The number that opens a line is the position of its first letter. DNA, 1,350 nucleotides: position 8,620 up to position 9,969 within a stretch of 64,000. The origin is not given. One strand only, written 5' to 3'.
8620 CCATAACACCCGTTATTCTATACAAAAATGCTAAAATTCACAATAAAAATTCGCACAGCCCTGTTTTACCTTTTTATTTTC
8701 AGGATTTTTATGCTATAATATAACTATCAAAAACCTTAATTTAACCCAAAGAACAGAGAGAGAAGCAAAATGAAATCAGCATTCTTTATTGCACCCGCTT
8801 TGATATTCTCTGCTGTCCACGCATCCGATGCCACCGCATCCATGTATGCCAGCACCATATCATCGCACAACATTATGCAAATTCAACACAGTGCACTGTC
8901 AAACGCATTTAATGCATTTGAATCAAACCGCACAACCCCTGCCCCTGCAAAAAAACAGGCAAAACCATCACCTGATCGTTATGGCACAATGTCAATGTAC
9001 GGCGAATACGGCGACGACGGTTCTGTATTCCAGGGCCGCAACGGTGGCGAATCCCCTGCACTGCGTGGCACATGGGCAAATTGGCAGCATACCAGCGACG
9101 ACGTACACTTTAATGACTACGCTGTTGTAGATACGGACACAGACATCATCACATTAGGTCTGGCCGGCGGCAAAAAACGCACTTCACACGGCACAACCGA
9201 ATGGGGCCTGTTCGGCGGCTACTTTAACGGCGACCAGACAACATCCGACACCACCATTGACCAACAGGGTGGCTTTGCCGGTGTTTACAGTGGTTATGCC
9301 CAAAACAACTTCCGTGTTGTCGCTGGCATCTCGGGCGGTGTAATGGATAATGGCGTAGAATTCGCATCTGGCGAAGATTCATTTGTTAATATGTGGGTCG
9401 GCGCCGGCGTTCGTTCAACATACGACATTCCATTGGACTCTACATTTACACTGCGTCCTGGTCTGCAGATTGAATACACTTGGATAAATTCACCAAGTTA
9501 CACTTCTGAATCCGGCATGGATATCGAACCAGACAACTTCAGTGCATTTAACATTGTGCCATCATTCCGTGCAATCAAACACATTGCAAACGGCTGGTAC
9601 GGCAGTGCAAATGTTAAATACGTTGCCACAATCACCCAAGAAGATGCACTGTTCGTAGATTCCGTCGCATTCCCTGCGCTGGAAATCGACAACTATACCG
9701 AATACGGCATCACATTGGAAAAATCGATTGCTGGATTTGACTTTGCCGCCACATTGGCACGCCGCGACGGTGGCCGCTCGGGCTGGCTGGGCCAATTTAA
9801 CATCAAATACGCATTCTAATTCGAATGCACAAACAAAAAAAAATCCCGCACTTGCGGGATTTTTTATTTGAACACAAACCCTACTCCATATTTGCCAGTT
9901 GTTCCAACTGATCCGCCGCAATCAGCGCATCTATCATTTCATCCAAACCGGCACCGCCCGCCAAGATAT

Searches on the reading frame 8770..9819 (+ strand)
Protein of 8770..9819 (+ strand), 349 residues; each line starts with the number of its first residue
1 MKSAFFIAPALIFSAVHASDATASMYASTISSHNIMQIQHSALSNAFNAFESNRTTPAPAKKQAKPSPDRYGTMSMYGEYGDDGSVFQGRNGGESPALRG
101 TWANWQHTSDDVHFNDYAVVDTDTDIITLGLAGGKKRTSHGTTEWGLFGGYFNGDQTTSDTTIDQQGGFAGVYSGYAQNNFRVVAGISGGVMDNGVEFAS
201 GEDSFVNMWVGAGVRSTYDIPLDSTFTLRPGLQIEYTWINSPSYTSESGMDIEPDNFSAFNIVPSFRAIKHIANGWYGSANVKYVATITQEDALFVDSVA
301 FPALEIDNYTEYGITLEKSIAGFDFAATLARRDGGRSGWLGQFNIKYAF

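Call 56: search_protein_families(library=pfam, proteins=[window:8770-9819:+], max_evalue=0.00001)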
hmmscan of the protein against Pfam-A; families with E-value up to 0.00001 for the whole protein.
window:8770-9819:+ (349 aa): 1 family
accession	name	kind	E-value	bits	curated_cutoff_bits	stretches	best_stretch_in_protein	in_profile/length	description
PF03797.25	Autotransporter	-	2.6e-12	47.5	26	1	126-284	23-198/255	Autotransporter beta-domain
